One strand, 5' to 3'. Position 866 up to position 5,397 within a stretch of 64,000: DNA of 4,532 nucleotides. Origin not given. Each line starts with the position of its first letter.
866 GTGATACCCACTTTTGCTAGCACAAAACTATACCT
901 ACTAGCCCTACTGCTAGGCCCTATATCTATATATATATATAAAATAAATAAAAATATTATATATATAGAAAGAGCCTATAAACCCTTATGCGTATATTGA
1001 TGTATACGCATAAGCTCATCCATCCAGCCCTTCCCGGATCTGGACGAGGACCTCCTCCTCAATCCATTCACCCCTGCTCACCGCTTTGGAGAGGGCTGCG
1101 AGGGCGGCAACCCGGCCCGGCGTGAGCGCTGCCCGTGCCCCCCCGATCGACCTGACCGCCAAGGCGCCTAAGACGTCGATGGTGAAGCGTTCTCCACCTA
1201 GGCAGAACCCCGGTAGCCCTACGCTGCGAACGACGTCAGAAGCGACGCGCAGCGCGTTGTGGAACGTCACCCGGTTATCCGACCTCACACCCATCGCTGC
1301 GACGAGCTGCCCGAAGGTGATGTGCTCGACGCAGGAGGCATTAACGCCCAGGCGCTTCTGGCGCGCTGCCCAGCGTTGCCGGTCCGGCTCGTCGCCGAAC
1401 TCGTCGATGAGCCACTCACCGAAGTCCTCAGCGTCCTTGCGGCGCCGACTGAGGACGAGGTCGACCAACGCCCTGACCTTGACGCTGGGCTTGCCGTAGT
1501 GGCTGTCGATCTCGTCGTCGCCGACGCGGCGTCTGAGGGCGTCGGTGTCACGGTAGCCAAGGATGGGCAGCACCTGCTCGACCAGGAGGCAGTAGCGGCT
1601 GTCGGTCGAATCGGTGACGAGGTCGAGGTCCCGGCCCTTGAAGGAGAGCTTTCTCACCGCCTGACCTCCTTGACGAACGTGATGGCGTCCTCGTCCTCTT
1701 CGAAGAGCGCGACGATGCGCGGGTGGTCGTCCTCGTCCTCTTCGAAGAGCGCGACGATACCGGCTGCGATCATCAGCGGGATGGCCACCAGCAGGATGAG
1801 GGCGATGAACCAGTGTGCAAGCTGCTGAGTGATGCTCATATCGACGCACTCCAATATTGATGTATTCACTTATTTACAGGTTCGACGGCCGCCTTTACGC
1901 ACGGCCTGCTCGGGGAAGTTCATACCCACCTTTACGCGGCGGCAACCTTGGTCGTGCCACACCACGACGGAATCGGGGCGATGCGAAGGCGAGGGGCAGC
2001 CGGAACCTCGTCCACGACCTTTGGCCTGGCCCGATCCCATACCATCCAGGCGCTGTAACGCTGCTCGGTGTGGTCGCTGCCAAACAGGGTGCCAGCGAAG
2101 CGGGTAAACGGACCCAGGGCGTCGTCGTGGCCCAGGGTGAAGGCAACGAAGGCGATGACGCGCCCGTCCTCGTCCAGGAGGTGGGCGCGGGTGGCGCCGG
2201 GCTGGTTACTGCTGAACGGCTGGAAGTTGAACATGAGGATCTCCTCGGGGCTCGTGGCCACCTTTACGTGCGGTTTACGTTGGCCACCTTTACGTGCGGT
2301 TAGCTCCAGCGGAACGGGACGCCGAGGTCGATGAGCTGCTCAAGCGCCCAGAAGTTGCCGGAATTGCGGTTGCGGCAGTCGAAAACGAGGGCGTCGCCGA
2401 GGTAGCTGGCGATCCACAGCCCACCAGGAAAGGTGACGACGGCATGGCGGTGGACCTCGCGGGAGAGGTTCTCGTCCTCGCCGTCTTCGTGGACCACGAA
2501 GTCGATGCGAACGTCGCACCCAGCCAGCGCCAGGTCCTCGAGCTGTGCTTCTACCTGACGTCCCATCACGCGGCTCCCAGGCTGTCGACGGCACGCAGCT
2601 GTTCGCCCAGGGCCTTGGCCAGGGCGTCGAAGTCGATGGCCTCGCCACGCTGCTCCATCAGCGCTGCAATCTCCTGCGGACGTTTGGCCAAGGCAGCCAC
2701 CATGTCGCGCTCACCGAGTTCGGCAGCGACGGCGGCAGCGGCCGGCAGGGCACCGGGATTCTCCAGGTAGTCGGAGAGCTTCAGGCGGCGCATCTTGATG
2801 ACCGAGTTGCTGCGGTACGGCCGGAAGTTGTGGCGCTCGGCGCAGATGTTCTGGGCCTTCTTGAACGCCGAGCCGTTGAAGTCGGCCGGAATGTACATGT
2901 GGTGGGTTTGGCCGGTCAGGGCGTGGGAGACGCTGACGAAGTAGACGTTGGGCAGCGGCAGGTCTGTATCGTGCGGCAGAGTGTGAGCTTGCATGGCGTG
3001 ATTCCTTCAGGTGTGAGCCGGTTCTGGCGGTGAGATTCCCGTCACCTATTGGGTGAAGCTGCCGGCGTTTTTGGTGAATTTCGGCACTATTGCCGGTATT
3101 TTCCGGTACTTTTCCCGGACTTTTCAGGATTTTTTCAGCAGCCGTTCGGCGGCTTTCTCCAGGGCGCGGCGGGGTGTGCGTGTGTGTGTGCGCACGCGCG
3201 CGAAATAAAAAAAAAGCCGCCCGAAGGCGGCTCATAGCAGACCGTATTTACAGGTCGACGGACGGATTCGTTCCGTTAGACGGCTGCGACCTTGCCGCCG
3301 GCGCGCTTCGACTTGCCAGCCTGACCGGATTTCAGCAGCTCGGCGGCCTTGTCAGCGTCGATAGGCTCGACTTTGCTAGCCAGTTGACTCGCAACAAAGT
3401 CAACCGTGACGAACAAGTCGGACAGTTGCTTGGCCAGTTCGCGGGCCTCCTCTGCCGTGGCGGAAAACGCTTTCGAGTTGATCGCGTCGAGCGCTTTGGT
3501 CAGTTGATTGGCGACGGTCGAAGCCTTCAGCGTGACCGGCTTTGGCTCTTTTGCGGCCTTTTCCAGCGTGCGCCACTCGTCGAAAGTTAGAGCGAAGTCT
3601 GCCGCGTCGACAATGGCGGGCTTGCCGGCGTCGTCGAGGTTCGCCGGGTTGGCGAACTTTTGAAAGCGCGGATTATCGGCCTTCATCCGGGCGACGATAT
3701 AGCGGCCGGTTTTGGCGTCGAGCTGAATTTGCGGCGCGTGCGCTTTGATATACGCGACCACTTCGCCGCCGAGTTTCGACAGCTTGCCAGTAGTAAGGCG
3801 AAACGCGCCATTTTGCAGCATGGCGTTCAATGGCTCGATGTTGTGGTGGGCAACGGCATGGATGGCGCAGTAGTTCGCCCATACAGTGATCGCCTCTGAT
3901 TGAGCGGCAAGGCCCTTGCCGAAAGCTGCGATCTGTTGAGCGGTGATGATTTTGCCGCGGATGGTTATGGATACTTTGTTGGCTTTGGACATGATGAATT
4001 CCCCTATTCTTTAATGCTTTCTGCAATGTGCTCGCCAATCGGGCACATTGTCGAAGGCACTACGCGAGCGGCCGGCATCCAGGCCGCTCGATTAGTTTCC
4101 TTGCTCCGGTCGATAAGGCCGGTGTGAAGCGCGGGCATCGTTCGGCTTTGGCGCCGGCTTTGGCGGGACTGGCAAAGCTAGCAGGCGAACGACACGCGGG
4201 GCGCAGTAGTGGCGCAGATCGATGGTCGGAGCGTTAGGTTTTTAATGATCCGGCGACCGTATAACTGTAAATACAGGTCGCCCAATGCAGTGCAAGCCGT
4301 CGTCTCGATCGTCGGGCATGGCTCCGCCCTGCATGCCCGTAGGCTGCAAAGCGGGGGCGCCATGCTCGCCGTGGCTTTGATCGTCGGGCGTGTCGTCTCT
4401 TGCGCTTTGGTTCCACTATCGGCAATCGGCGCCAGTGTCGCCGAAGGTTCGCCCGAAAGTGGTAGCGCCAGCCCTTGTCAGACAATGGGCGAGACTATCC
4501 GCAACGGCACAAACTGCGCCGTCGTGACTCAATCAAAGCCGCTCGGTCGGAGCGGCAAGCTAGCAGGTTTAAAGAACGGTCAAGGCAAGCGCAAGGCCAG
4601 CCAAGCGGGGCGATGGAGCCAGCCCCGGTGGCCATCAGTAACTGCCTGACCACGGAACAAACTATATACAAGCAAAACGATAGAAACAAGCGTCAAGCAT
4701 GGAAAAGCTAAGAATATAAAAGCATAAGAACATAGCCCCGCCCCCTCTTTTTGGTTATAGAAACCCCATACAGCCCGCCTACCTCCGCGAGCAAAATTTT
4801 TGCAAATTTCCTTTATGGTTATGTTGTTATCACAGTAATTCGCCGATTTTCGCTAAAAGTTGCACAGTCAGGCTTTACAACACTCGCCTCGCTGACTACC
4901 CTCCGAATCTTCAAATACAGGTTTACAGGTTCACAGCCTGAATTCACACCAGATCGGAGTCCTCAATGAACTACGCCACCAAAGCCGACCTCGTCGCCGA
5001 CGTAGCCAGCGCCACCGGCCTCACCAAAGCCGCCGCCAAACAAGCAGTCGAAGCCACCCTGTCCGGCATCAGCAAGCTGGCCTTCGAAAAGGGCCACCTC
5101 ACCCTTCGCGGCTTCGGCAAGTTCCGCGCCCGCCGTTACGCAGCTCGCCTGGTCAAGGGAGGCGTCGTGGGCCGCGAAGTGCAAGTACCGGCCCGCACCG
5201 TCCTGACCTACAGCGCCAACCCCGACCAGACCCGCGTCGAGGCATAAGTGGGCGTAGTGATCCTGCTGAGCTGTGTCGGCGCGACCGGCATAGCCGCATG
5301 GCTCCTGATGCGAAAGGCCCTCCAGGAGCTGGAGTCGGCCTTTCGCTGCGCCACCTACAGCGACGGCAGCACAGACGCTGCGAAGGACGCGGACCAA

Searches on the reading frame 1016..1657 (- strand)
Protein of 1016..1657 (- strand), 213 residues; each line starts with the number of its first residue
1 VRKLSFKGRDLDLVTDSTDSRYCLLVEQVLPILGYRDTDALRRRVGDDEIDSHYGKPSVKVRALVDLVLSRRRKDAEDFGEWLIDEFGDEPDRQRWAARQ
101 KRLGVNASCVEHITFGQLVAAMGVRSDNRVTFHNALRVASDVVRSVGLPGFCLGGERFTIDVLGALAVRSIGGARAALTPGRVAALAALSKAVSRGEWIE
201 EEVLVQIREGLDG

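Call 46: search_protein_families(library=phrogs, proteins=[window:1016-1657:-], max_evalue=0.01)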
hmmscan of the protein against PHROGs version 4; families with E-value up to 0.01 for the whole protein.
window:1016-1657:- (213 aa): 1 family
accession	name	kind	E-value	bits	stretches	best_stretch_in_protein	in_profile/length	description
phrog_9976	-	transcription regulation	0.0017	19.2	1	1-86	1-93/188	anti-repressor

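Call 74: search_protein_families(library=pfam, proteins=[window:1016-1657:-], max_evalue=0.01)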
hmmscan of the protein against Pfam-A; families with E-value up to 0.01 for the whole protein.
window:1016-1657:- (213 aa): 1 family
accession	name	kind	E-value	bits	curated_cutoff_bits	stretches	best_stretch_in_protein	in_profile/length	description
PF02498.22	Bro-N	-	0.001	20.1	25.6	1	17-86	7-93/96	BRO family, N-terminal domain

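Call 80: find_encoding_contigs(protein=window:1016-1657:-, flank=10000, max_places=3)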
Protein window:1016-1657:- (213 aa): 1 contig read that carries it; 1 place shown.
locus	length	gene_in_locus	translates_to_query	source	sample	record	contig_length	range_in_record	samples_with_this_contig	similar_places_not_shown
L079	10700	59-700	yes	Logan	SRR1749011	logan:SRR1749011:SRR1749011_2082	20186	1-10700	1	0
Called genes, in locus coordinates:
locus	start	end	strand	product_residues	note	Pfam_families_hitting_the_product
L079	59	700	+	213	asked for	-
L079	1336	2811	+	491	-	-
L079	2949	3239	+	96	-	-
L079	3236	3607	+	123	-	-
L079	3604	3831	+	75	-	-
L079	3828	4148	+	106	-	PF26207:Phage_phiTE_015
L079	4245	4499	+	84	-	-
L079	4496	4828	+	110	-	-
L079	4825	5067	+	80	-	-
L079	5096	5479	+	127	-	PF24886:DUF7740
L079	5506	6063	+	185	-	PF24875:DUF7736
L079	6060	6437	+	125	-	PF10765:Phage_P22_NinX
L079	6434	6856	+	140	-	PF10765:Phage_P22_NinX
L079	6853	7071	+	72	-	-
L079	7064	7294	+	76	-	-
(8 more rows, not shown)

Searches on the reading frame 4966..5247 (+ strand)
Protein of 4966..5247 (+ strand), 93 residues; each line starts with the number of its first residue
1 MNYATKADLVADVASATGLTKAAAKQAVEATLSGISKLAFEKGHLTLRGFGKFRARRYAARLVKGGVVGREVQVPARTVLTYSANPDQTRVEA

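Call 74: search_protein_families(library=pfam, proteins=[window:4966-5247:+], max_evalue=0.01)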
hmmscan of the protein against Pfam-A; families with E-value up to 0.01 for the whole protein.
window:4966-5247:+ (93 aa): 2 families
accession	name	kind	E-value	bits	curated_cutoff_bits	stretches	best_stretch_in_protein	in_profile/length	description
PF00216.26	Bac_DNA_binding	-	1.7e-14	54.3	22.4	1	5-85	2-82/90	Bacterial DNA-binding protein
PF18289.6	HU-CCDC81_euk_2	-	0.0022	18.4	26.1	1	11-57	8-56/75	CCDC81 eukaryotic HU domain 2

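Call 76: search_dna_similar(query=window:4966-5247:+, collection=phages, mode=protein, max_evalue=0.00001, max_rows=12)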
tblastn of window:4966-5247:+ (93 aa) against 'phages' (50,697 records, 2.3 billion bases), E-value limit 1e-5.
Records with a match: 39; places in all: 39; records where one place covers at least 80% of the query: 38.
Best place of each record, by identity: <60% 39.
By first word of the organism name: Flavobacterium 13; Burkholderia 9; Pseudomonas 5; Rhodobacter 3; Ralstonia 2; Listeria 2; uncultured 2; Pelagibaca 1; Enterococcus 1; Bacteriophage 1.
By host as written in the record: - 6; Burkholderia sp. 5; Pseudomonas sp. 3; Flavobacterium psychrophilum strain FPS-D10 3; Listeria monocytogenes 2; Burkholderia thailandensis 2; Pseudomonas grimontii MBTL2-21 2; Rhodobacter capsulatus SB1003 2; and 11 more.
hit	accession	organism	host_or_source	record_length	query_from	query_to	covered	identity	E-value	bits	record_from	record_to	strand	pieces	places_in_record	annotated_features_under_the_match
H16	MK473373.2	Pseudomonas phage Lana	Pseudomonas sp.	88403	4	83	86%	42.5%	6e-10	59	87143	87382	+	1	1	hypothetical protein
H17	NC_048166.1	Pseudomonas phage Lana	Pseudomonas sp.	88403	4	83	86%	42.5%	6e-10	59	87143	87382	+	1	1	DNA binding protein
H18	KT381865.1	Pelagibaca phage vB_PeaS-P1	Pelagibaca abyssi JLT2014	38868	2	89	95%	37.5%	4e-7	51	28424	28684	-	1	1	DNA-binding protein HU-beta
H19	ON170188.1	Ralstonia phage YO107_2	Ralstonia solanacearum T440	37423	5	87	89%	39.8%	7e-9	56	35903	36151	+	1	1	record has no annotation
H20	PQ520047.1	Enterococcus phage IME_EF3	-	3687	2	82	87%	39.5%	3e-8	54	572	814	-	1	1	record has no annotation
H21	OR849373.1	Listeria phage LM 4-14-1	Listeria monocytogenes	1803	1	82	88%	39.0%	3e-8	54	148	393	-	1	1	record has no annotation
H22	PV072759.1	Burkholderia phage vB_E433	Burkholderia sp.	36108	3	84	88%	39.0%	3e-8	54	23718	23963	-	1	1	transcription factor TF1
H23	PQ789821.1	Burkholderia phage vB_E274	Burkholderia sp.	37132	3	84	88%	39.0%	3e-8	54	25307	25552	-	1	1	transcription factor TF1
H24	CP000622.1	Burkholderia phage phiE255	Burkholderia thailandensis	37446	3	84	88%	39.0%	3e-8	54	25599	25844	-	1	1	gp35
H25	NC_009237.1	Burkholderia phage phiE255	Burkholderia thailandensis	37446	3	84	88%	39.0%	3e-8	54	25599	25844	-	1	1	DNA binding protein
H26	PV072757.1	Burkholderia phage vB_CB2b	Burkholderia sp.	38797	3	84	88%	39.0%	3e-8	54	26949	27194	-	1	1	transcription factor TF1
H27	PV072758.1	Burkholderia phage vB_E430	Burkholderia sp.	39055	3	84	88%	39.0%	3e-8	54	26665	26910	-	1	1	transcription factor TF1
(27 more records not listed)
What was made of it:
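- Tried and rejected: It is also present in Lana (call 76).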
